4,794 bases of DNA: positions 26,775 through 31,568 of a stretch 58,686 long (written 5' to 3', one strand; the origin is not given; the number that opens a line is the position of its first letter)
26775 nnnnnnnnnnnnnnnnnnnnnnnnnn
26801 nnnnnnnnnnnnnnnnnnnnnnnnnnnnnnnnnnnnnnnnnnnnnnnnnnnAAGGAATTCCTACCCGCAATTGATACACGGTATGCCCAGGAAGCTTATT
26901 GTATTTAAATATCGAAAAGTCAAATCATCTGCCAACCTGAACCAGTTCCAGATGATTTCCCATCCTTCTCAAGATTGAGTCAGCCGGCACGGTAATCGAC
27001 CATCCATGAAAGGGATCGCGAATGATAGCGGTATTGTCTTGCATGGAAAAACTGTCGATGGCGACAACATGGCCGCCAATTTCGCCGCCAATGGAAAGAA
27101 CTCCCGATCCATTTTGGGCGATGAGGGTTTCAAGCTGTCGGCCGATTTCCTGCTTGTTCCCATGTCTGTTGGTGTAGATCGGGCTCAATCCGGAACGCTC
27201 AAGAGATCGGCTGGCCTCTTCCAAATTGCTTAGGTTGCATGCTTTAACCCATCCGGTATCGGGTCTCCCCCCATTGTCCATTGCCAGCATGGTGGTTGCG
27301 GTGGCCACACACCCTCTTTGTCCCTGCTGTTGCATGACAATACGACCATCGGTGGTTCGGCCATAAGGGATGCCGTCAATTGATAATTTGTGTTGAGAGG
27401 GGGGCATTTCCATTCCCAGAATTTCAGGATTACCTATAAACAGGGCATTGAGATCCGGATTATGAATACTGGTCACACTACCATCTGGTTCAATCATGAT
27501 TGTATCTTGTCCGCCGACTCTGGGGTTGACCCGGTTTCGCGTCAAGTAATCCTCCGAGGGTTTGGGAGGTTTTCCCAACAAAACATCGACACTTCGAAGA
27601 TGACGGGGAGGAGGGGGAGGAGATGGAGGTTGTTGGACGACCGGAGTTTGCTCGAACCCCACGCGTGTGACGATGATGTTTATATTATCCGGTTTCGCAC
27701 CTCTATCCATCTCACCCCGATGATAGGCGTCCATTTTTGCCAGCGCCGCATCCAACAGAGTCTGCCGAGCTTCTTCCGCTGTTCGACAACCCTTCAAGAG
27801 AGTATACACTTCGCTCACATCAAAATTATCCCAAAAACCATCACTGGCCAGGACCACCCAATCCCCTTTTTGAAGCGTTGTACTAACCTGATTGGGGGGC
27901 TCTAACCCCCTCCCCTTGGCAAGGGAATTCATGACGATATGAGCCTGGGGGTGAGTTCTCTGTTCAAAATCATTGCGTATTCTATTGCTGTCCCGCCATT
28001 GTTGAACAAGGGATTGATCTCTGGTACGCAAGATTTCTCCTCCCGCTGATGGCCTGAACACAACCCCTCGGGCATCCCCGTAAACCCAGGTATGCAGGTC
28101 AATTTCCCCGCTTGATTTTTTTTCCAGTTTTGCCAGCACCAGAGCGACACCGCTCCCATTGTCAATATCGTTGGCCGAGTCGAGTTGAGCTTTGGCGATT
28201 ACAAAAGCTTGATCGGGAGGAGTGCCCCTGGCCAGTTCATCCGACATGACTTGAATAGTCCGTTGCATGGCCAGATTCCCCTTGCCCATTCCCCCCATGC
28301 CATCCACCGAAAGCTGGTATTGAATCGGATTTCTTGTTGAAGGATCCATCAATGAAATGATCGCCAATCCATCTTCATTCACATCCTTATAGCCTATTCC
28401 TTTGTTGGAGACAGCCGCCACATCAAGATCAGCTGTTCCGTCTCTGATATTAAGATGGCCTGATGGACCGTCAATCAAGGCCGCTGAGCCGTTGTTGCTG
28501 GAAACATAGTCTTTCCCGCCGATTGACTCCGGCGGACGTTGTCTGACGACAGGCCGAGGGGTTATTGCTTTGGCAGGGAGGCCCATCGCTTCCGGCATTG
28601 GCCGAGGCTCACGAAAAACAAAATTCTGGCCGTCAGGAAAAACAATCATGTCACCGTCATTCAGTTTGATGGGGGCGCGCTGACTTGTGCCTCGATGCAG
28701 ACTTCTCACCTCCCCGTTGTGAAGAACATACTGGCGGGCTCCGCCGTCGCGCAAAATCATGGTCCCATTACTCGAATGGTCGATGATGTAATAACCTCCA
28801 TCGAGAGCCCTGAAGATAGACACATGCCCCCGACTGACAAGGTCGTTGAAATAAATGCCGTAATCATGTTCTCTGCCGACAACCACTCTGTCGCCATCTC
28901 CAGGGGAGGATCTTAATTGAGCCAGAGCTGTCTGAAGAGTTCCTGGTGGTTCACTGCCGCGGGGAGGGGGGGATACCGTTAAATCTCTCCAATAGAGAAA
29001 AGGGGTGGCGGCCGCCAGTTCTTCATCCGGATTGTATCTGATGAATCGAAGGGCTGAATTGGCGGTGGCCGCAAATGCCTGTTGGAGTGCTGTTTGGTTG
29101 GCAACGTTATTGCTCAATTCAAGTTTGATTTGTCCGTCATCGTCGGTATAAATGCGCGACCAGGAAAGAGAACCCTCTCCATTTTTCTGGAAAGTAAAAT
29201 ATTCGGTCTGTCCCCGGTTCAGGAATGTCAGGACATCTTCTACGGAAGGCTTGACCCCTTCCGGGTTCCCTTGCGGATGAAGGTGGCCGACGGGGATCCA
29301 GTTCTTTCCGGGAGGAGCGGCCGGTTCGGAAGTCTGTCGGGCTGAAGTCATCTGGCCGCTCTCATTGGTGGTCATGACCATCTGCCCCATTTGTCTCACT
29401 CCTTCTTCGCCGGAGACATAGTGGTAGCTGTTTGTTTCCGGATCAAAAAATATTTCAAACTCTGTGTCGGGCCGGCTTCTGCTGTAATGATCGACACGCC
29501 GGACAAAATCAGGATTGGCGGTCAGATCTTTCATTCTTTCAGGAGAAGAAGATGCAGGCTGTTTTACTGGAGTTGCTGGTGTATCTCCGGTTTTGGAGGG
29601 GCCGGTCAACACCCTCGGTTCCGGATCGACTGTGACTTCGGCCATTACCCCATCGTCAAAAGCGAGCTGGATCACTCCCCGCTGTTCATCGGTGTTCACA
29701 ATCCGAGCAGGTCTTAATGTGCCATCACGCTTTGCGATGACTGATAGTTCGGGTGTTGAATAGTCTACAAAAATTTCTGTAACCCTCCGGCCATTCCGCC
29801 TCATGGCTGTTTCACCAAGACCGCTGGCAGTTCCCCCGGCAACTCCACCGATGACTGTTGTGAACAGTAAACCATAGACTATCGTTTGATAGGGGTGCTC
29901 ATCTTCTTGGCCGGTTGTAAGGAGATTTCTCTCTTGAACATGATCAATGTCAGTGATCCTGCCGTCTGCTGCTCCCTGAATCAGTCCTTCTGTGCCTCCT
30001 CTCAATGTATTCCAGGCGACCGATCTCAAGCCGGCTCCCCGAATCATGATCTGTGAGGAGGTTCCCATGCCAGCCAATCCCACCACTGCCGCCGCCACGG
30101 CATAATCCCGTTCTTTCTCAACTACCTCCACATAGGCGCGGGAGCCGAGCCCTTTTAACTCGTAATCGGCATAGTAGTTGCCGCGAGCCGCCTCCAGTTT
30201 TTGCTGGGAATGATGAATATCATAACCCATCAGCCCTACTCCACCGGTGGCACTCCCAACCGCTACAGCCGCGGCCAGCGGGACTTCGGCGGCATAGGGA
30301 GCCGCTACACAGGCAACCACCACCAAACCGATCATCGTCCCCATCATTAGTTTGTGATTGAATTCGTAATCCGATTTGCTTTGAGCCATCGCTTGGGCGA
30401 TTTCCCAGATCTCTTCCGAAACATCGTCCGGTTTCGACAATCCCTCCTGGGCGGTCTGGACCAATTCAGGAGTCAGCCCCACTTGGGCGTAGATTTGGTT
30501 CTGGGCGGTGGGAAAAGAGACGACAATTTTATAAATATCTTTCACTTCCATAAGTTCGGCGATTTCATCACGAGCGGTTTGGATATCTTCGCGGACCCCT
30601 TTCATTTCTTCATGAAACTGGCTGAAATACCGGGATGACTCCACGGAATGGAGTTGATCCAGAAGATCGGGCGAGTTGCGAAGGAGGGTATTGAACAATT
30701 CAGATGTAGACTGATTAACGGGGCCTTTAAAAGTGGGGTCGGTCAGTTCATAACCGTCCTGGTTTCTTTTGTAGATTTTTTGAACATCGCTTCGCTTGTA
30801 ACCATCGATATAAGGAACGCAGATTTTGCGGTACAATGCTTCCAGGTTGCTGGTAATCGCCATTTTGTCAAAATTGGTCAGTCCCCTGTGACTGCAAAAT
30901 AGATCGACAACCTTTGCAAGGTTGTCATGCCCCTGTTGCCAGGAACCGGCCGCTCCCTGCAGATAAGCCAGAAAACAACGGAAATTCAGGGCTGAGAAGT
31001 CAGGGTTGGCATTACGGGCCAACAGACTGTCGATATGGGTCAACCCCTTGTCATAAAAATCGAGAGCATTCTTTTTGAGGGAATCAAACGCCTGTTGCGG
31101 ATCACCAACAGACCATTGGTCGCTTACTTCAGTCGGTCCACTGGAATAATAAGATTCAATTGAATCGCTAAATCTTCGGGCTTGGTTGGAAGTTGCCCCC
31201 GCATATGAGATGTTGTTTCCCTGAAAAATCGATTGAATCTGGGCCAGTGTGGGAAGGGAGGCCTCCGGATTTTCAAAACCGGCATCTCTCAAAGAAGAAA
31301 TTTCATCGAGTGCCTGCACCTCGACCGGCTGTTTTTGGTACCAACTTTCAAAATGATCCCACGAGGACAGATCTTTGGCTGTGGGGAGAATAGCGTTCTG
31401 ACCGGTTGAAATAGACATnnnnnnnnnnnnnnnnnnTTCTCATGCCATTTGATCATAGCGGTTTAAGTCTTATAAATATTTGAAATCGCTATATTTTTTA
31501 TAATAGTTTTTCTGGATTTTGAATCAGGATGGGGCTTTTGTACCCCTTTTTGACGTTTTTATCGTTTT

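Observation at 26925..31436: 1503-aa membrane-anchored mosaic protein: JAB-like + FHA + PP2C + papain-fold cysteine peptidase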

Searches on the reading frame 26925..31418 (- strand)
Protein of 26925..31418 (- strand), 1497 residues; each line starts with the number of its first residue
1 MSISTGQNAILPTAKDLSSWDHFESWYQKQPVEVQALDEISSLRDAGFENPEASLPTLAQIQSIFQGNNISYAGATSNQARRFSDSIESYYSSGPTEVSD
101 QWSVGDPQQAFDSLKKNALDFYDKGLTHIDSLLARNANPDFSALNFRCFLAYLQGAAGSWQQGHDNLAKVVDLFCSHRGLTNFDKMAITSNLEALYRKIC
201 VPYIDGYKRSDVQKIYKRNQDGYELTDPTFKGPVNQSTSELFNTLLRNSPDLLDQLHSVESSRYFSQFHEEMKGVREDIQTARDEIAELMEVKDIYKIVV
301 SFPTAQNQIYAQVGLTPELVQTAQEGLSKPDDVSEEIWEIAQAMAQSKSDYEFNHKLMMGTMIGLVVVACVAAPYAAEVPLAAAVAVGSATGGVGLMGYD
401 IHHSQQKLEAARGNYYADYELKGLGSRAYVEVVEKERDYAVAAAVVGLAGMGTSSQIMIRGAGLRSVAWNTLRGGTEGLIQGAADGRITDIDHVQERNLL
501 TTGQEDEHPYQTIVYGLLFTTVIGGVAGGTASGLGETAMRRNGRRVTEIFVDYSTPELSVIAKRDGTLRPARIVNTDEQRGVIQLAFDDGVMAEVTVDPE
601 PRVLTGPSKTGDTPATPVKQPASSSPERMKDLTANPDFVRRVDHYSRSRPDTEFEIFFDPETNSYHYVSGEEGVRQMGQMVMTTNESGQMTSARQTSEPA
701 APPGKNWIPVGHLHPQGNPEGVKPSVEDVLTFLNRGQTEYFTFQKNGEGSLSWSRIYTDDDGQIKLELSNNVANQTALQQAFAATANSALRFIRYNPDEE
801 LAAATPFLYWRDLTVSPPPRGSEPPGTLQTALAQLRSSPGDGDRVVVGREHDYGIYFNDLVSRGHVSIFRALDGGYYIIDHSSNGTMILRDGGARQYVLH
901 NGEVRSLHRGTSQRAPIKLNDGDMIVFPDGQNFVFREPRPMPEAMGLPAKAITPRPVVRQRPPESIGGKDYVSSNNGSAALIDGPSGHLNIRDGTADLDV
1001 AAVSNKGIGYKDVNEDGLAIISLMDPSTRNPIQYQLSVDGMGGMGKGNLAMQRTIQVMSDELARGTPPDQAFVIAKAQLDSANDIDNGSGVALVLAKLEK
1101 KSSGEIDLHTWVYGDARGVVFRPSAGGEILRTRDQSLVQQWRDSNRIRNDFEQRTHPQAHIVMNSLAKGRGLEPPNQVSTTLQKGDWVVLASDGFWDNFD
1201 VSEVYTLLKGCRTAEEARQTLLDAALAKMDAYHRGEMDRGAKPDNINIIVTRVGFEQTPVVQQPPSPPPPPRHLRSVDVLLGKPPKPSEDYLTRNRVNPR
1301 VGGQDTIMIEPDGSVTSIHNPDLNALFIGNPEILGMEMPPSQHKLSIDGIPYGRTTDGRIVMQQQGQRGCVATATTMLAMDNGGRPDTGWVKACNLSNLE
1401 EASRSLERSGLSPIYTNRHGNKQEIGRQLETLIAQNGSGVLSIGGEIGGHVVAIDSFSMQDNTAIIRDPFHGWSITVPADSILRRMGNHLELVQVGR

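Call 4: search_protein_families(library=pfam, proteins=[window:26925-31418:-], max_evalue=1)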
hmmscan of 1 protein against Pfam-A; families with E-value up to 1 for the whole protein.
window:26925-31418:- (1497 aa): 5 families
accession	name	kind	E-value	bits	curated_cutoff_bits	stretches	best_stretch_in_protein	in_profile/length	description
PF00498.31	FHA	-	1.6e-05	25.7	20.7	1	845-926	1-65/67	FHA domain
PF00481.26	PP2C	-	0.0011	19.1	20.3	1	1176-1228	192-249/255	Protein phosphatase 2C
PF07228.17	SpoIIE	-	0.03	14.7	25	1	1174-1252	112-190/192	Stage II sporulation protein E (SpoIIE)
PF12852.13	Cupin_6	-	0.048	13.8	26.7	1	894-945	35-85/183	Cupin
PF02683.22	DsbD_TM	-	0.16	11.6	27.1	1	343-394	115-165/219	Cytochrome C biogenesis protein transmembrane domain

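Call 5: search_protein_families(library=ncbifam, proteins=[window:26925-31418:-], max_evalue=1)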
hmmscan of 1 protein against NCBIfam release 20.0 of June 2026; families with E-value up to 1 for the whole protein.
window:26925-31418:- (1497 aa): 3 families
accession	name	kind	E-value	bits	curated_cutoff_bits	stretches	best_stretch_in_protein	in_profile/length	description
NF033484.1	Stp1_PP2C_phos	equivalog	6.1e-14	52.1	230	1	1012-1227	9-219/232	Stp1/IreP family PP2C-type Ser/Thr phosphatase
TIGR03354.1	VI_FHA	hypoth_equivalog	0.048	13.5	120.25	1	859-889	42-72/420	type VI secretion system-associated FHA domain protein TagH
NF041660.2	oxygluDhInhib_OdhI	equivalog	0.091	12.6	200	1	843-897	56-111/130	oxoglutarate dehydrogenase inhibitor Odhl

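Call 6: find_homologous_proteins(query=window:26925-31418:-)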
Query window:26925-31418:- (1497 aa): 1 proteins with E <= 0.001 among 8000 candidates.
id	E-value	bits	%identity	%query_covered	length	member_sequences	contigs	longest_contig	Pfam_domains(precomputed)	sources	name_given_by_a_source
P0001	0.0e+0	3436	100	100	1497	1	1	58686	PF00498.32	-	-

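Call 9: search_solved_structures(query=window:26925-31418:-, max_evalue=1, show_alignments=2)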
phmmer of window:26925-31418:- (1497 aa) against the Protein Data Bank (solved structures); distinct sequences matched with E-value up to 1: 4.
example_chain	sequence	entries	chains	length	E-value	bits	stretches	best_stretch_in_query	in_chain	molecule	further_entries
2pk0_A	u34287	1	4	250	2.8e-07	31.4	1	1036-1225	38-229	Serine/threonine protein phosphatase Stp1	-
6ihu_A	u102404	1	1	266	0.41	11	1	1114-1226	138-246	Phosphorylated protein phosphatase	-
3rnr_A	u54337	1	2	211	0.54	10.6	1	1033-1122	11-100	Stage II sporulation E family protein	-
6ae9_A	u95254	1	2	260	0.78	10.1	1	1179-1225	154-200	Probable protein phosphatase 2C 1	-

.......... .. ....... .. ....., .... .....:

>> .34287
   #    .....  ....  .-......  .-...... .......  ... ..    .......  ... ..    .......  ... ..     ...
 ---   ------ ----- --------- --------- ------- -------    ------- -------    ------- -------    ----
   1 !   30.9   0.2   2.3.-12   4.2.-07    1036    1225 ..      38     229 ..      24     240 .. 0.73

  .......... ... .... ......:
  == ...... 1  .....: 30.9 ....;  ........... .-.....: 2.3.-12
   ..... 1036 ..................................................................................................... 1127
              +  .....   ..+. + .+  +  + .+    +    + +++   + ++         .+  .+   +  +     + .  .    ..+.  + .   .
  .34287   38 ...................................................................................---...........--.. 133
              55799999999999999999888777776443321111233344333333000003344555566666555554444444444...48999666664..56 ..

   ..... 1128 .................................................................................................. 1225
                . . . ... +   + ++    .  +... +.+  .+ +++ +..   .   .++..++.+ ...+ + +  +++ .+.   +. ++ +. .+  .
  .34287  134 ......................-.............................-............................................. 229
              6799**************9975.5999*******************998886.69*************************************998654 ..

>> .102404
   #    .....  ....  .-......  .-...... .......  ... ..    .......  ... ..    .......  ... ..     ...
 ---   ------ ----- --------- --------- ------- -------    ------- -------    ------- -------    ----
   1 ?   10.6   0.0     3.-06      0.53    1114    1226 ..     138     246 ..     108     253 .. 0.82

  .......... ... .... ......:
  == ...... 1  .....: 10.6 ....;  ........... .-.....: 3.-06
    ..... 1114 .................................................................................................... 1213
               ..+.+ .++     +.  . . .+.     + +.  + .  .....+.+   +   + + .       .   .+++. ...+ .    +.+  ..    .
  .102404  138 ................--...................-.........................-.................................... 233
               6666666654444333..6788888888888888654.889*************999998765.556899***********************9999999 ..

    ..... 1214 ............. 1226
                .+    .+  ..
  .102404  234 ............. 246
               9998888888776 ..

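Call 20: search_protein_families(library=padloc, proteins=[window:26925-31418:-], max_evalue=1)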
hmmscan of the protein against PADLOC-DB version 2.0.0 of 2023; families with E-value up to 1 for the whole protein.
window:26925-31418:- (1497 aa): 1 family
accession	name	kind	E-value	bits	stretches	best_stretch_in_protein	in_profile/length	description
PDLC04518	PDC-M21C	-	0.00016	19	1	1155-1215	147-206/243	-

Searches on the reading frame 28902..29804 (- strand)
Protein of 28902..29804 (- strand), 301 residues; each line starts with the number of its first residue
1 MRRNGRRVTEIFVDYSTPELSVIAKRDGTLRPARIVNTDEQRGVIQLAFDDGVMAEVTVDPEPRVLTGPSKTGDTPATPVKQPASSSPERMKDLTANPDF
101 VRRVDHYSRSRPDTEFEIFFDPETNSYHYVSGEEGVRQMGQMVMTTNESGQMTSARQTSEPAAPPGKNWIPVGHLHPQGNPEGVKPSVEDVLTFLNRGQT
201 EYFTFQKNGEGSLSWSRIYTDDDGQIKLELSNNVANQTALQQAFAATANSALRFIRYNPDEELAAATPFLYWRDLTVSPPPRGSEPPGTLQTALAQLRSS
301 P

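Call 13: search_protein_families(library=pfam, proteins=[window:28902-29804:-], max_evalue=10)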
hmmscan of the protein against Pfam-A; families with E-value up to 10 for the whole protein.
seq(301 aa): 2 families
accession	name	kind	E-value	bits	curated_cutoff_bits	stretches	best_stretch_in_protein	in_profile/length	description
PF07771.16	TSGP1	-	0.074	13.7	22.6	1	104-161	38-96/120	Tick salivary peptide group 1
PF06742.16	DUF1214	-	0.18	12.8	25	1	143-173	66-96/112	Protein of unknown function (DUF1214)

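Call 27: search_solved_structures(query=window:28902-29804:-, max_evalue=10, show_alignments=3)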
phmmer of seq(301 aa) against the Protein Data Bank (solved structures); distinct sequences matched with E-value up to 10: 0.
